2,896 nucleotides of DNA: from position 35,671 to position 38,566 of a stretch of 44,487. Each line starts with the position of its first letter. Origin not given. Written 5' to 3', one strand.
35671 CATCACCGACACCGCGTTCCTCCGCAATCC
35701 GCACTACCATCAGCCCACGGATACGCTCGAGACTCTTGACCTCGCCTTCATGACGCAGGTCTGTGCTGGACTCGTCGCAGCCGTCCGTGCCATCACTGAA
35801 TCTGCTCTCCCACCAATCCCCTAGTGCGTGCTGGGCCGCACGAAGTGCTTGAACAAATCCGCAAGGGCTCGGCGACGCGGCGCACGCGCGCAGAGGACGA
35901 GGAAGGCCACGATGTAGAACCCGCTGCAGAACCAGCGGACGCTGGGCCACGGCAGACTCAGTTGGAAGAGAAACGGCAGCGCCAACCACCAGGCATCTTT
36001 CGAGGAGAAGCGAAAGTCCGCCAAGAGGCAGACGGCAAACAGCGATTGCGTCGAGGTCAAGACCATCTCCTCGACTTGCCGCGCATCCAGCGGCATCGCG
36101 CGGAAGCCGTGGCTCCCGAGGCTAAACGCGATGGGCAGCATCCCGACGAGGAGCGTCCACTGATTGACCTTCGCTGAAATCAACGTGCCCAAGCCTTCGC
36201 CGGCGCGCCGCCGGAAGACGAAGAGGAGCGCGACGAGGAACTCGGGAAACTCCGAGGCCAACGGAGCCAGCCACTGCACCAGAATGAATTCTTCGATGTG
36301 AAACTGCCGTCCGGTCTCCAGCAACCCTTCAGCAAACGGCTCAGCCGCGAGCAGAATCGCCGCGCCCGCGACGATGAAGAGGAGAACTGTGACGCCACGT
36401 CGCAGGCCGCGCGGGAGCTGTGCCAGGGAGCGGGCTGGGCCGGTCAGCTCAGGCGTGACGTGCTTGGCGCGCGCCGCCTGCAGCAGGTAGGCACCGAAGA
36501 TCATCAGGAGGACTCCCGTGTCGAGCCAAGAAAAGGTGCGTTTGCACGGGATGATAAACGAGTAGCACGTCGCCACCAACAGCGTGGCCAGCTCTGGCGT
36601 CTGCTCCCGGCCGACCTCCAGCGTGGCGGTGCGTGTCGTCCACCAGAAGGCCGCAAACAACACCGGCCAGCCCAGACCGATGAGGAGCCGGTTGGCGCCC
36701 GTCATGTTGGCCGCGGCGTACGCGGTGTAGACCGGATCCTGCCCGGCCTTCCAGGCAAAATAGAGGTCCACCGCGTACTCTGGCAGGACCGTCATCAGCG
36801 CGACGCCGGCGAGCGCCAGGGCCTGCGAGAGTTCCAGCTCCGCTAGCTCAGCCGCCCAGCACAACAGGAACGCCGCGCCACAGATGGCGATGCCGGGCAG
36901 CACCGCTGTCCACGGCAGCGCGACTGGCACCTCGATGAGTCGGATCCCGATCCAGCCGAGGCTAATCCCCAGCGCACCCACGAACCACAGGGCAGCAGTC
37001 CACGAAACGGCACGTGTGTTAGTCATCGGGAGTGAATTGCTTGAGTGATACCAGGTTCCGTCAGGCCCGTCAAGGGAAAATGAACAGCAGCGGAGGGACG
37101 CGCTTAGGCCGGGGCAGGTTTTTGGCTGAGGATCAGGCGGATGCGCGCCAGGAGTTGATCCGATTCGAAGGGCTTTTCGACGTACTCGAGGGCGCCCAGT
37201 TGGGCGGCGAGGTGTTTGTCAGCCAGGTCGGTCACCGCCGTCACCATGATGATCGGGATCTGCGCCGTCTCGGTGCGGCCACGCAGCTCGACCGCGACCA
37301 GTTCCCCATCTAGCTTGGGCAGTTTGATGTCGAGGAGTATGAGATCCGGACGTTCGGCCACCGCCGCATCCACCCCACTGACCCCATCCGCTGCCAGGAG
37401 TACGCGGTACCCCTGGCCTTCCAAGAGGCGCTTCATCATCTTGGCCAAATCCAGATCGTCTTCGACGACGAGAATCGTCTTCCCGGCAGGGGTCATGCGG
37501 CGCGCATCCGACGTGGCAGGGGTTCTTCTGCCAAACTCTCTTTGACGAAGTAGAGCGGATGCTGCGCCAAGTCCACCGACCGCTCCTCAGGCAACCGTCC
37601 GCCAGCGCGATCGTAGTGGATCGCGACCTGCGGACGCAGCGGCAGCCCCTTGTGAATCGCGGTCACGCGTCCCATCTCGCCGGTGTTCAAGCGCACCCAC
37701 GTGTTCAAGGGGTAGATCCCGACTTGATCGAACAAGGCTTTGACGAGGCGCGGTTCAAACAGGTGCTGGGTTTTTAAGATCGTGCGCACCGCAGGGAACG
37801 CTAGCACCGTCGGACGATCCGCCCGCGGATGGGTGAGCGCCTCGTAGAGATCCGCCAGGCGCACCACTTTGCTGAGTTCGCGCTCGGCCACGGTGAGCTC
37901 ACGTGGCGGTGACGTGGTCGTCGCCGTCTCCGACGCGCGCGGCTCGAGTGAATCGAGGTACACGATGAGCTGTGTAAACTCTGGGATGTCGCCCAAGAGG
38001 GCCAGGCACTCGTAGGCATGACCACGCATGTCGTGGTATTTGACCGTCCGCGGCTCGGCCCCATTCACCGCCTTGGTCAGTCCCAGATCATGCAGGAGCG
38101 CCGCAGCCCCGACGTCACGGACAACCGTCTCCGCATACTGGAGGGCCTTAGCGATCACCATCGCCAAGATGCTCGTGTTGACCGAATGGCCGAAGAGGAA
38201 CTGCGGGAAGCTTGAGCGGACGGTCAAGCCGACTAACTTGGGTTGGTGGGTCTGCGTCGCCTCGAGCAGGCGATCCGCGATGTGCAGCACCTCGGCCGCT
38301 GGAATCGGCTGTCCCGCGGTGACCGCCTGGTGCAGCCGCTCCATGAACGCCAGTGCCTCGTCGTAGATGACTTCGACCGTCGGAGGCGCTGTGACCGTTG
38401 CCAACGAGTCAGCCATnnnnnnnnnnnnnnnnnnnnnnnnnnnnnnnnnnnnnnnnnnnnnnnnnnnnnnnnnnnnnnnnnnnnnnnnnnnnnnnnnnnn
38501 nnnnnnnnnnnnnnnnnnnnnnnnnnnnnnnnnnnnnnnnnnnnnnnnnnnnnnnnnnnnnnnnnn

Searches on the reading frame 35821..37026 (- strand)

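Call 7: search_protein_families(library=pfam, proteins=[window:35821-37026:-])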
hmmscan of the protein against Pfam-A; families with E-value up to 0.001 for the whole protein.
window:35821-37026:- (401 aa): 1 family
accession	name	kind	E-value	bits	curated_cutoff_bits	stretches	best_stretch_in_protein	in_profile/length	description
PF01699.29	Na_Ca_ex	-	1.9e-20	73.8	24.9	2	214-353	3-139/151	Sodium/calcium exchanger protein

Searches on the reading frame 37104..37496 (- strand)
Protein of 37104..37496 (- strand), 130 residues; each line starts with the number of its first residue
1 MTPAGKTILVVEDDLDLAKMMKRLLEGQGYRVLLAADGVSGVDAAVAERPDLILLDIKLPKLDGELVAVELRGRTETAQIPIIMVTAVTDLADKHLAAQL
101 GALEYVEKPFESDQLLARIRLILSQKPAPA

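Call 7: search_protein_families(library=pfam, proteins=[window:37104-37496:-])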
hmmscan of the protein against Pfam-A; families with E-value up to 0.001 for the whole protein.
window:37104-37496:- (130 aa): 1 family
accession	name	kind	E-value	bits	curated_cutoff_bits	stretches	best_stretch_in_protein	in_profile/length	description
PF00072.30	Response_reg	-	9.6e-26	90.6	30.2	1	8-120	1-111/111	Response regulator receiver domain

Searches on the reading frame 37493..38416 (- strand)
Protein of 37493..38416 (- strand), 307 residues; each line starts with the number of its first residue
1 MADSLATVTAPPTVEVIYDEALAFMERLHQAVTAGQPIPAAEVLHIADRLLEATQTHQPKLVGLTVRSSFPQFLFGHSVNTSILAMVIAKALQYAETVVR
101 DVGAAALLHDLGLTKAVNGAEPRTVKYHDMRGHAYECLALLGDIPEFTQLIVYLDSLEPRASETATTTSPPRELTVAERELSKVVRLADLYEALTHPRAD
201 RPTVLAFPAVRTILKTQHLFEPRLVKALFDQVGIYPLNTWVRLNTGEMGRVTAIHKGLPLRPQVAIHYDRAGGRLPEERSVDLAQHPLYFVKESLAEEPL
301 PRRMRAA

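Call 7: search_protein_families(library=pfam, proteins=[window:37493-38416:-])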
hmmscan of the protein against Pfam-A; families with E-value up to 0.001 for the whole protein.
window:37493-38416:- (307 aa): 1 family
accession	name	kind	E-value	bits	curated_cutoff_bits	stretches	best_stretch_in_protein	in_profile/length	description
PF01966.28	HD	-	2e-06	28.5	22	1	75-193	2-115/116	HD domain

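Call 22: find_homologous_proteins(query=window:37493-38416:-, max_evalue=0.00001)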
Query window:37493-38416:- (307 aa): 206 proteins with E <= 0.00001 among 6982 candidates; the best 120 are listed.
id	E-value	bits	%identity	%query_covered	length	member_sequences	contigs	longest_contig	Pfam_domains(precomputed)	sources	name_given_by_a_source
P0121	2.8e-196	668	100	100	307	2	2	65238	PF01966.29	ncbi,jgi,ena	-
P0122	4.2e-83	297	53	93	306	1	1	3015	PF01966.29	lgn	-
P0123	1.1e-81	292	49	99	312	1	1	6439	-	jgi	jgi:hypothetical protein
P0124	2.3e-73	265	48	92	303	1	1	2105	PF01966.29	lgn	-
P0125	9.3e-73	263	48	93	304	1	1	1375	PF01966.29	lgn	-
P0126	1.2e-70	256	48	93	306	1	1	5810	PF01966.29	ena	-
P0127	5.0e-69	251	48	93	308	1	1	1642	PF13487.13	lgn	-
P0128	1.6e-68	249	47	93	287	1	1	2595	PF01966.29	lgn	-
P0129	8.5e-39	152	32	93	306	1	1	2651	PF13487.13,PF01966.29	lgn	-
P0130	2.5e-34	137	32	94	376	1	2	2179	PF13487.13,PF01966.29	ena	-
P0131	9.7e-33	132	31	90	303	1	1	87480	PF13487.13,PF01966.29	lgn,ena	-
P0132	1.5e-32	131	30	93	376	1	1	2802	PF13487.13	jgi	jgi:hypothetical protein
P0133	2.3e-31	127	31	92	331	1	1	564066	PF13487.13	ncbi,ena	-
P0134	5.8e-31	126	30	96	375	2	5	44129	PF13487.13,PF01966.29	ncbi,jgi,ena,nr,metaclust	ncbi:MAG: hypothetical protein A2219_04410 [Elusimicrobia bacterium RIFOXYA2_FULL_50_26]|nr:MAG: hyp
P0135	5.9e-31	126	33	88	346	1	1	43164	PF13487.13,PF01966.29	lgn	-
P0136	2.5e-30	124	28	93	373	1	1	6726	PF13487.13,PF01966.29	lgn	-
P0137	3.2e-30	124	30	91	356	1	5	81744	PF13487.13,PF01966.29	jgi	jgi:HD-GYP domain-containing protein (c-di-GMP phosphodiesterase class II)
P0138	4.7e-30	123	28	94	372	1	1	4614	PF13487.13,PF01966.29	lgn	-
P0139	5.1e-30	123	30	96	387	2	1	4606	PF13487.13,PF01966.29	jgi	-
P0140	8.1e-30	122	29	94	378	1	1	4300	PF13487.13,PF01966.29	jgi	jgi:HD-GYP domain-containing protein (c-di-GMP phosphodiesterase class II)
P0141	1.3e-29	122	29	92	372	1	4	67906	PF13487.13,PF01966.29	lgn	-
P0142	1.8e-28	118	31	90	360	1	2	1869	PF13487.13,PF01966.29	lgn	-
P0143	5.7e-28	116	31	88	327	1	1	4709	PF13487.13,PF01966.29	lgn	-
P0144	6.0e-28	116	34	79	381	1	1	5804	PF13487.13,PF01966.29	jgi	jgi:HD-GYP domain-containing protein (c-di-GMP phosphodiesterase class II)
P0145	1.0e-27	115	33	93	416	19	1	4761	PF13487.13,PF01966.29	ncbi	-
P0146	1.9e-27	115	33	75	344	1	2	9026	PF13487.13,PF01966.29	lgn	-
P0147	2.1e-27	114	31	93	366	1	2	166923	PF13487.13,PF01966.29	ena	-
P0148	7.4e-27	113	30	81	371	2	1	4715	PF13487.13,PF01966.29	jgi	jgi:HD-GYP domain-containing protein (c-di-GMP phosphodiesterase class II)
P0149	9.7e-27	112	30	93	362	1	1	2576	PF13487.13,PF01966.29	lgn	-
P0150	1.0e-26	112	29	93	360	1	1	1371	PF13487.13,PF01966.29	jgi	jgi:HD-GYP domain-containing protein (c-di-GMP phosphodiesterase class II)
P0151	1.4e-26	112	32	83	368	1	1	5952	PF13487.13,PF01966.29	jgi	jgi:HD-GYP domain-containing protein (c-di-GMP phosphodiesterase class II)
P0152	4.9e-26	110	26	93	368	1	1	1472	PF13487.13,PF01966.29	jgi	jgi:hypothetical protein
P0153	9.1e-26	109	33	90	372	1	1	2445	PF13487.13,PF01966.29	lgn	-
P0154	9.1e-26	109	29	75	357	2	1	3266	PF13487.13,PF01966.29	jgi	jgi:HD-GYP domain-containing protein (c-di-GMP phosphodiesterase class II)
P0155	1.1e-25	109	33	92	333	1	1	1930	PF13487.13,PF01966.29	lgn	-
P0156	1.1e-25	109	31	84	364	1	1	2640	PF13487.13,PF01966.29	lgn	-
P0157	1.1e-24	105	30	73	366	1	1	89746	PF13487.13,PF01966.29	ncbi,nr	ncbi:MAG: HD domain-containing protein [Candidatus Omnitrophica bacterium]|nr:HD domain-containing p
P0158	1.2e-24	105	28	93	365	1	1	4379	PF13487.13,PF01966.29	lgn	-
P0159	5.0e-24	103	31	93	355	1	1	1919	PF13487.13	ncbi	-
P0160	3.9e-23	100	27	92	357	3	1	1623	PF13487.13,PF01966.29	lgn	-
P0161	5.5e-23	100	29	78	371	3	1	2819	PF13487.13,PF01966.29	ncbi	ncbi:MAG: HD-GYP domain-containing protein [Bacteroidota bacterium]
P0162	6.9e-23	100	28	91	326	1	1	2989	PF13487.13,PF01966.29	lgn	-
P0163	7.5e-23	99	27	93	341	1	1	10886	PF13487.13,PF01966.29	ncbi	ncbi:MAG: HD-GYP domain-containing protein, partial [Limnochordia bacterium]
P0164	1.2e-22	99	30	97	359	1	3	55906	PF13487.13,PF01966.29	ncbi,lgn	-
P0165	4.1e-22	97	31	82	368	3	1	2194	PF13487.13,PF01966.29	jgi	-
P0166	4.4e-22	97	29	93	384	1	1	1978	PF13487.13,PF01966.29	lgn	-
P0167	9.7e-22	96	27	92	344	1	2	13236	PF13487.13,PF01966.29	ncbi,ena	-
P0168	2.3e-21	95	26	92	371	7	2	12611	PF13487.13,PF01966.29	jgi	jgi:HD-GYP domain-containing protein (c-di-GMP phosphodiesterase class II)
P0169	2.7e-21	94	29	89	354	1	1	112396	PF13487.13,PF01966.29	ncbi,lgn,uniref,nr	ncbi:Hypothetical protein LUCI_0841 [Lucifera butyrica]|uniref:HD-GYP domain-containing protein n=1 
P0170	4.3e-21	94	28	93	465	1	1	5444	PF13487.13,PF01966.29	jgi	jgi:HD-GYP domain-containing protein (c-di-GMP phosphodiesterase class II)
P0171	6.1e-21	93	30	93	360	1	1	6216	PF13487.13,PF01966.29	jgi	jgi:hypothetical protein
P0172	6.3e-21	93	28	92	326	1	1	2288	PF13487.13,PF01966.29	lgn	-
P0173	9.0e-21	93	30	81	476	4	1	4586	PF13487.13,PF01966.29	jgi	jgi:HD-GYP domain-containing protein (c-di-GMP phosphodiesterase class II)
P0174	1.7e-20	92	27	88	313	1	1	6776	PF13487.13,PF01966.29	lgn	-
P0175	2.3e-20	91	30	87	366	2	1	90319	PF13487.13,PF01966.29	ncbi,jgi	ncbi:MAG: HD-GYP domain-containing protein [bacterium]|jgi:HD-GYP domain-containing protein (c-di-GM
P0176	2.6e-20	91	28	94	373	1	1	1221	PF13487.13,PF01966.29,PF11871.14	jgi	jgi:putative nucleotidyltransferase with HDIG domain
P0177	4.5e-20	90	27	90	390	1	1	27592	PF13487.13,PF01966.29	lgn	-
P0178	4.5e-20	90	26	89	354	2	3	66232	PF13487.13,PF01966.29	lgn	-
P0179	1.1e-19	89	29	81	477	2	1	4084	PF13487.13,PF01966.29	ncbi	-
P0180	2.6e-19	88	32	79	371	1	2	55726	PF13487.13,PF01966.29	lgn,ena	-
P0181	3.6e-19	87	33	73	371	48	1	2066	PF13487.13,PF01966.29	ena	-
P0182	6.1e-19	87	27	89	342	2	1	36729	PF13487.13,PF01966.29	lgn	-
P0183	6.7e-19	86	28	91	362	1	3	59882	PF13487.13,PF01966.29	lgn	-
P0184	9.1e-19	86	28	92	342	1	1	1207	PF13487.13,PF01966.29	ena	-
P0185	1.3e-18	85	28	81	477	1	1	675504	PF13487.13,PF01966.29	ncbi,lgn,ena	-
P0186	1.8e-18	85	28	93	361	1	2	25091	PF13487.13,PF01966.29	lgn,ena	-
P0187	2.2e-18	85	28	89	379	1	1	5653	PF13487.13,PF01966.29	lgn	-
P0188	2.3e-18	85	27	93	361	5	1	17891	PF13487.13,PF01966.29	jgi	jgi:HD-GYP domain-containing protein (c-di-GMP phosphodiesterase class II)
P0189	2.4e-18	85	28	93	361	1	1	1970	PF13487.13,PF01966.29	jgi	jgi:HD-GYP domain-containing protein (c-di-GMP phosphodiesterase class II)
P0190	2.6e-18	84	24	98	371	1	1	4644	PF13487.13,PF01966.29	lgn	-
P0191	2.7e-18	84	27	93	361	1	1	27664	PF13487.13,PF01966.29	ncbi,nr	ncbi:MAG TPA: HD-GYP domain-containing protein [Bacilli bacterium]|nr:HD-GYP domain-containing prote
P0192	2.7e-18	84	24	90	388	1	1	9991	PF13487.13,PF01966.29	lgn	-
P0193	3.4e-18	84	27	93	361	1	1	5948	PF13487.13,PF01966.29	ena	-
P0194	4.8e-18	84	28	82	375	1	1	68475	PF13487.13,PF01966.29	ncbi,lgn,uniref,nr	ncbi:Hypothetical protein LUCI_2679 [Lucifera butyrica]|uniref:HD-GYP domain-containing protein n=1 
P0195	7.6e-18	83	27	93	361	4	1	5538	PF13487.13,PF01966.29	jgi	jgi:HD-GYP domain-containing protein (c-di-GMP phosphodiesterase class II)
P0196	8.4e-18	83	27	88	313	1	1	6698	PF13487.13,PF01966.29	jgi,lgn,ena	-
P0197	2.1e-17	82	28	92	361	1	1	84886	PF13487.13,PF01966.29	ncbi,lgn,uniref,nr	ncbi:HD-GYP domain-containing protein [Fuchsiella alkaliacetigena]|uniref:HD-GYP domain-containing p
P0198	2.3e-17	81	27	82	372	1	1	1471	PF13487.13,PF01966.29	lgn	-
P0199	3.6e-17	81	28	83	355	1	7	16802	PF13487.13,PF01966.29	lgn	-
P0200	3.8e-17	81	27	93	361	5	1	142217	PF13487.13,PF01966.29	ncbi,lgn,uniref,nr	ncbi:HD-GYP domain-containing protein [Tumebacillus permanentifrigoris]|uniref:HD-GYP domain-contain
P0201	1.0e-16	79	28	89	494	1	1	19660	PF13487.13,PF01966.29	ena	-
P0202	1.3e-16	79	26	86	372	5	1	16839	PF13487.13,PF01966.29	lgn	-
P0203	1.8e-16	78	28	71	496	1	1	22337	PF13487.13,PF01966.29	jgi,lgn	jgi:putative nucleotidyltransferase with HDIG domain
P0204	1.8e-16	78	29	75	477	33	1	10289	PF13487.13,PF01966.29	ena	-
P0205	2.6e-16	78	26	86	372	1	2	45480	PF13487.13,PF01966.29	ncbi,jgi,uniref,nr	ncbi:HD-GYP domain-containing protein [Sporomusa sp.]|jgi:HD-GYP domain-containing protein (c-di-GMP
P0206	2.7e-16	78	23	98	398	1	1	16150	PF13487.13,PF01966.29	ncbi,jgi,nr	ncbi:MAG: HD-GYP domain-containing protein [Treponema sp.]|jgi:HD-GYP domain-containing protein (c-d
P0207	3.2e-16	78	26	85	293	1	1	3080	PF13487.13,PF01966.29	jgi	jgi:HD-GYP domain-containing protein (c-di-GMP phosphodiesterase class II)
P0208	3.9e-16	77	26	83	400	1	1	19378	PF13487.13,PF01966.29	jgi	-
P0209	4.6e-16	77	27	79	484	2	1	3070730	PF13487.13,PF01966.29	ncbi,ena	-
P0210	6.1e-16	77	30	71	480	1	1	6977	PF13487.13,PF01966.29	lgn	-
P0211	6.2e-16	77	28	88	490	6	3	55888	PF13487.13,PF01966.29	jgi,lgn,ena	-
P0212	8.3e-16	76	29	86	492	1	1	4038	PF13487.13,PF01966.29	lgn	-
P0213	1.5e-15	75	28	77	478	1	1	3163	PF13487.13,PF01966.29,PF18019.8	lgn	-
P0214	3.0e-15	74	39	39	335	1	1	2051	PF13487.13,PF01966.29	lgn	-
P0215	4.3e-15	74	25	89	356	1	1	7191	PF13487.13,PF01966.29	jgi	-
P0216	5.8e-15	74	28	87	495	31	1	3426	PF13487.13,PF01966.29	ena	-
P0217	6.3e-15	73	27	72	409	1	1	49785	PF13487.13,PF01966.29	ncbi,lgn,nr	ncbi:MAG: HD domain-containing protein [Deltaproteobacteria bacterium]|nr:HD domain-containing prote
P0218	1.3e-14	72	27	88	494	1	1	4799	PF13487.13,PF01966.29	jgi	-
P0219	1.6e-14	72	29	66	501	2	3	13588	PF13487.13,PF01966.29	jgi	jgi:putative nucleotidyltransferase with HDIG domain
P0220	2.6e-14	71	30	76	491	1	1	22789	PF13487.13,PF01966.29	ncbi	-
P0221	2.6e-14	71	29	88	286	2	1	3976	PF13487.13,PF01966.29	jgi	jgi:HD-GYP domain-containing protein (c-di-GMP phosphodiesterase class II)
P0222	2.7e-14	71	27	90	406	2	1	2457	PF13487.13,PF01966.29,PF11871.14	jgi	jgi:HD-GYP domain-containing protein (c-di-GMP phosphodiesterase class II)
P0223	3.1e-14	71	26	85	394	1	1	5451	PF24391.2,PF13487.13,PF01966.29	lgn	-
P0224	3.4e-14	71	24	76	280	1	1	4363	PF13487.13,PF01966.29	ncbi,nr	ncbi:MAG: HD domain-containing protein, partial [Elusimicrobiota bacterium]|nr:HD domain-containing 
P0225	3.8e-14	71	26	89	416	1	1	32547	PF13487.13,PF01966.29,PF11871.14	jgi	jgi:putative nucleotidyltransferase with HDIG domain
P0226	4.4e-14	71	28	87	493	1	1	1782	PF13487.13,PF01966.29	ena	-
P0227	5.7e-14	70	27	66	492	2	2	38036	PF13487.13,PF01966.29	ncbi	ncbi:MAG: HD-GYP domain-containing protein [Candidatus Krumholzibacteria bacterium]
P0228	6.0e-14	70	28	83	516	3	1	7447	PF13487.13,PF01966.29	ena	-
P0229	6.7e-14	70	30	77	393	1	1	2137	PF13487.13,PF01966.29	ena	-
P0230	7.2e-14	70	26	77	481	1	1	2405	PF13487.13,PF01966.29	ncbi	-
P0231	7.4e-14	70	27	87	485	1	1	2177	PF13487.13,PF01966.29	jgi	-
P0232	8.6e-14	70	25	91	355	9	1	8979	PF13487.13,PF01966.29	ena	-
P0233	9.0e-14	70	26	91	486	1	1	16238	PF13487.13,PF01966.29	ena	-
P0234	9.0e-14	70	28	83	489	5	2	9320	PF13487.13,PF01966.29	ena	-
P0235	1.5e-13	69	26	82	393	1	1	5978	PF13487.13,PF01966.29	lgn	-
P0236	1.6e-13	69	31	77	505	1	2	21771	PF13487.13,PF01966.29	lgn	-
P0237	3.5e-13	68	28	87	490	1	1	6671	PF13487.13,PF01966.29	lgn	-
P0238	3.7e-13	68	28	88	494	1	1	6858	PF13487.13,PF01966.29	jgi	jgi:HD-GYP domain-containing protein (c-di-GMP phosphodiesterase class II)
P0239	4.0e-13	67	27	87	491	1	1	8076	PF13487.13,PF01966.29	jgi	jgi:HD-GYP domain-containing protein (c-di-GMP phosphodiesterase class II)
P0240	4.6e-13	67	29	77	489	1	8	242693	PF13487.13,PF01966.29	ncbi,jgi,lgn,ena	-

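Call 24: find_encoding_contigs(protein=P0126, flank=6000, max_places=5)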
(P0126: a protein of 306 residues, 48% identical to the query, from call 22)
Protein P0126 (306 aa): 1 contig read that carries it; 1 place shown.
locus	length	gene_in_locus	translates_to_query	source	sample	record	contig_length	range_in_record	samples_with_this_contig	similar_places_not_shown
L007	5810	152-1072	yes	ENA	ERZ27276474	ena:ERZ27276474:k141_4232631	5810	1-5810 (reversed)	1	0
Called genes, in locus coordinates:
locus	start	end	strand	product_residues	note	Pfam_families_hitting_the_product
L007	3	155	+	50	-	?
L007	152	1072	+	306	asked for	PF01966:HD (weak)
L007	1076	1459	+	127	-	PF00072:Response_reg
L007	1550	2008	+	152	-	PF22381:Staph_reg_Sar_Rot, PF01047:MarR, PF12802:MarR_2, PF13463:HTH_27 (faint)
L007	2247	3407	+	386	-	PF02321:OEP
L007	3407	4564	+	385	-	PF25917:BSH_RND, PF25973:BSH_CzcB, PF25876:HH_MFP_RND, PF25878:HH_AAEA_pHBA (faint), PF25954:Beta-barrel_RND_2, PF25990:Beta-barrel_YknX, PF25989:YknX_C (faint)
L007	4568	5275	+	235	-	PF02463:SMC_N (faint), PF00005:ABC_tran, PF13304:AAA_21 (faint)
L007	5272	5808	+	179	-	?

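Call 25: find_related_loci(query=A2, collection=metagenome_contigs, flank=4000)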
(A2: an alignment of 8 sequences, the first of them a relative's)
Query A2 (307 aa) in metagenome_contigs; peptide patterns used: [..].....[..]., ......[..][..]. (x = any residue, [..] = any of these).
152 stretches matched a pattern, but none encodes a relative of the query by tblastn (E <= 1e-3).

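Call 26: find_related_loci(query=A2, collection=genome_contigs, flank=4000)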
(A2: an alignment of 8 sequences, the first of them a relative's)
Query A2 (307 aa) in genome_contigs; peptide patterns used: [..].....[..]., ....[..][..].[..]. (x = any residue, [..] = any of these).
54 stretches matched a pattern; 2 encode a relative of the query (tblastn E <= 1e-3); 2 distinct loci.
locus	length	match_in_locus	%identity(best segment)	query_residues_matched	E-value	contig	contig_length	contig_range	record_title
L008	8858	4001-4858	31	17-298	2e-36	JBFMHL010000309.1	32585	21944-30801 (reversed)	MAG: Thermodesulfobacteriota bacterium isolate MAG322 MAG322_309, whole genome shotgun sequence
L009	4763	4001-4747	26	1-246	4e-13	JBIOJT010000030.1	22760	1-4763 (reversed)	MAG: Candidatus Methylomirabilales bacterium isolate GcC5-40 k141_9333_length_22760_cov_17.8893, whole genome shotgun se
